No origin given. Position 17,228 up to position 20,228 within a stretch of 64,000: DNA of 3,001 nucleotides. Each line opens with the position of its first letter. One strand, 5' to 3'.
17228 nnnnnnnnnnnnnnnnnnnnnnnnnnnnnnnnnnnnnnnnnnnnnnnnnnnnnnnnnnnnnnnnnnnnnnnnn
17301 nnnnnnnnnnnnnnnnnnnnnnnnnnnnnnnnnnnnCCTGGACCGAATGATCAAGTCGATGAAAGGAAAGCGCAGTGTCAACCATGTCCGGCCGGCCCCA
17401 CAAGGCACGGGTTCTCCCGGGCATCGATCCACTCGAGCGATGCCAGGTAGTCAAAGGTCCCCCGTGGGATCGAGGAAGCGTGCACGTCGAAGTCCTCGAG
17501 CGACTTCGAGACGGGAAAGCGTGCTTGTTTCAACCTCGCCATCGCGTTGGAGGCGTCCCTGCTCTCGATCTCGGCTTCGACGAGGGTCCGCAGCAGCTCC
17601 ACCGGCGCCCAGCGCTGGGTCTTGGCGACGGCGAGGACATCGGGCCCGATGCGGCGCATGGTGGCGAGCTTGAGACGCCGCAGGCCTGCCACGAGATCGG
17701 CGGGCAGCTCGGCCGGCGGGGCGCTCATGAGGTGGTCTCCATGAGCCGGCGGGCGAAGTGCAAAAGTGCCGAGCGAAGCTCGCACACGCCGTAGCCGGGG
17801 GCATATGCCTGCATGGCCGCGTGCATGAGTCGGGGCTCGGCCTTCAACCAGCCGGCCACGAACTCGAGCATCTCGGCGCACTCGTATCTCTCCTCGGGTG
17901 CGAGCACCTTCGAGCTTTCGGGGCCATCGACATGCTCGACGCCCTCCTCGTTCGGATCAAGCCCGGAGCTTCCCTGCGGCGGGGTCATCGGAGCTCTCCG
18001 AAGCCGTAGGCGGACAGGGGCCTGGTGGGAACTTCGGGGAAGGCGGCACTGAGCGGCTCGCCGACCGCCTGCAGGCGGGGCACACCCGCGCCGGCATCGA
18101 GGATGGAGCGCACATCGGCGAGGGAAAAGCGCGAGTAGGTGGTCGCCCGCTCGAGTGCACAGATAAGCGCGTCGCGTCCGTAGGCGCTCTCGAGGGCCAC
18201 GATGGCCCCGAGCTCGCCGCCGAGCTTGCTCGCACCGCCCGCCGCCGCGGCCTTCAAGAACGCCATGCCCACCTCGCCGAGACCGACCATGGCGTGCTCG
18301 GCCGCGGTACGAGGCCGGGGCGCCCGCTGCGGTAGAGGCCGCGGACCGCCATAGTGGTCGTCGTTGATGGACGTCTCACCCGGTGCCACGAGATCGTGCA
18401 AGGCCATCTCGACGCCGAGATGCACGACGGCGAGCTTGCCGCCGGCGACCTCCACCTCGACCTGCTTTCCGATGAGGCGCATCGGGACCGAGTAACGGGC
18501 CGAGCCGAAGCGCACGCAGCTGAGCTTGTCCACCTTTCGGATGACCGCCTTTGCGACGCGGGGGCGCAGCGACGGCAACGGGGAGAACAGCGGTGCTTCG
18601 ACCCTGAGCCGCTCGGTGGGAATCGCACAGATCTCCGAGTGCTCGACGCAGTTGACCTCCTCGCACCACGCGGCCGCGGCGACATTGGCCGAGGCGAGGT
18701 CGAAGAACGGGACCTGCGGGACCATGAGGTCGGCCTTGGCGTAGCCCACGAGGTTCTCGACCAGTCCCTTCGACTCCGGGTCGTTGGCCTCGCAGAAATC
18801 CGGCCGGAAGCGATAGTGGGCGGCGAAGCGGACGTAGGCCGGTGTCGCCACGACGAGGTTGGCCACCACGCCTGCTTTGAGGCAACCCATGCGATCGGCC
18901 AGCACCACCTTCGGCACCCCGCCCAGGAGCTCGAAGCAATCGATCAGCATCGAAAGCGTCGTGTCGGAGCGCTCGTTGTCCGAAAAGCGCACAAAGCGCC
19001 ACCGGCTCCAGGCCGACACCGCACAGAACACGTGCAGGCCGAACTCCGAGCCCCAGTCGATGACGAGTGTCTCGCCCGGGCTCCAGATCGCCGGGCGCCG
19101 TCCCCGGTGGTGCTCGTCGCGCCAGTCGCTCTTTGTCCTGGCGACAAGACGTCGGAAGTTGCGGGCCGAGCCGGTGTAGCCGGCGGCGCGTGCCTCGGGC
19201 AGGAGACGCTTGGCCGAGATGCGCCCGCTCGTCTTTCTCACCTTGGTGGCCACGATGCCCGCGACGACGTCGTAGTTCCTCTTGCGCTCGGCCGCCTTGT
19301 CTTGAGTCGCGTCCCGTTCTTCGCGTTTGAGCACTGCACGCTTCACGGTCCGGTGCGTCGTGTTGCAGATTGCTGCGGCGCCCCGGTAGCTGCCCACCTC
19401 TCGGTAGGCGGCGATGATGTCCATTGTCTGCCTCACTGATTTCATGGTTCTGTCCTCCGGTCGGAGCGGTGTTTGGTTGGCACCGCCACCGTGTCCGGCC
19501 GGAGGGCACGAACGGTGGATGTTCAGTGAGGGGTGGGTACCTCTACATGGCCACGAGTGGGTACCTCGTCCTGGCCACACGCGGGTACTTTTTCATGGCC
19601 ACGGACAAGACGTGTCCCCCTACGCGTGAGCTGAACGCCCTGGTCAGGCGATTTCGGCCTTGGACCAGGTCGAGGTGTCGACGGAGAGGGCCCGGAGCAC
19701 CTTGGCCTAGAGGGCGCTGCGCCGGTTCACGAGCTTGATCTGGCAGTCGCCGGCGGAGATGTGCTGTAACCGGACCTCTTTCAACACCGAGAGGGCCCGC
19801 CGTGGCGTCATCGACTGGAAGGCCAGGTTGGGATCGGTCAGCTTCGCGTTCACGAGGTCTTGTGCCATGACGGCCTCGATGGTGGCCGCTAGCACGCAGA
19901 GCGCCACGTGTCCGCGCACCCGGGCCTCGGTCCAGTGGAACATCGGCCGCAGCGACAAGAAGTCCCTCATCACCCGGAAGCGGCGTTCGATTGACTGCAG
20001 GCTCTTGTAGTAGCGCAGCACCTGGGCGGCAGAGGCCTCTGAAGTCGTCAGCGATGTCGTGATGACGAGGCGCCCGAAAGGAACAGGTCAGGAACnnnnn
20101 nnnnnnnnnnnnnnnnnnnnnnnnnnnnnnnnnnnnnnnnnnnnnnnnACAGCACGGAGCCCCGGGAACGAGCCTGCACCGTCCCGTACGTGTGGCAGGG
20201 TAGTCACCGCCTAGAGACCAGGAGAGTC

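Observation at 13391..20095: Russian-doll nesting of mobile elements with base-resolved junctions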

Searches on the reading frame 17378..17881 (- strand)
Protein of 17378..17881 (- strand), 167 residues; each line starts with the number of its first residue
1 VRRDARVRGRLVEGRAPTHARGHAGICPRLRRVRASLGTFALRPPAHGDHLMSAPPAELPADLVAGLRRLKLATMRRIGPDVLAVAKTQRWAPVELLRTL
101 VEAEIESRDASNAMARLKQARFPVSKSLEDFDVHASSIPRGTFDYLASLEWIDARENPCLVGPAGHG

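Call 6: search_protein_families(library=pfam, proteins=[window:17378-17881:-], max_evalue=0.01)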
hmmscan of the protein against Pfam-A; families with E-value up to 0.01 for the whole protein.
window:17378-17881:- (167 aa): 1 family
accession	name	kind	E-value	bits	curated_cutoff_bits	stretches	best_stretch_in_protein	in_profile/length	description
PF01695.23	IstB_IS21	-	4.6e-14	52.9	24.1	1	67-167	3-104/238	IstB-like ATP binding protein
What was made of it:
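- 17393..17728 (-): istB N-terminal part (MSAPP...NPCLVGP). In the integrated state it runs on through the right CCGGC and stops 2 codons into the cassette. Pfam IstB positions 3-104 (call 6).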

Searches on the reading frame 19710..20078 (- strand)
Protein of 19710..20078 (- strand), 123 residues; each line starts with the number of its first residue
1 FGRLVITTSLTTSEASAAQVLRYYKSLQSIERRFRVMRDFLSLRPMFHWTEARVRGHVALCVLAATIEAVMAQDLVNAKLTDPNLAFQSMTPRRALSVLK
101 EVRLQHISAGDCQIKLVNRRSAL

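Call 44: search_protein_families(library=ncbifam, proteins=[window:19710-20078:-], max_evalue=0.01)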
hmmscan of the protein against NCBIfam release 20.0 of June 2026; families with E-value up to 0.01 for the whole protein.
seq(123 aa): 2 families
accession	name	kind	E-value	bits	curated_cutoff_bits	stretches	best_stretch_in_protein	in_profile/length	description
NF033559.2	transpos_IS1634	equivalog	1.5e-24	86.9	100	1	1-115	358-464/483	IS1634 family transposase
NF049999.1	transpos_IS701_3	equivalog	2e-06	26.9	170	1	11-107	300-396/412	IS701 family transposase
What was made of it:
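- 19613..20095 (-): IS1634-family remnant, proximal piece. It encodes the last ~125 aa of the transposase in one frame and is truncated at about 20095. NF033559 profile positions 358-464 of 483, E = 1.5e-24 (call 44).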

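Call 45: search_protein_families(library=pfam, proteins=[window:19710-20078:-], max_evalue=0.1)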
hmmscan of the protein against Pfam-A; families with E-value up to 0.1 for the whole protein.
seq(123 aa): 2 families
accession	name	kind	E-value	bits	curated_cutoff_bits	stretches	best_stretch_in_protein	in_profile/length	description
PF03097.24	BRO1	-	0.012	14.9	35.1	1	12-53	55-93/385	BRO1-like domain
PF01609.27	DDE_Tnp_1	-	0.034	14.3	23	1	7-66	140-199/200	Transposase DDE domain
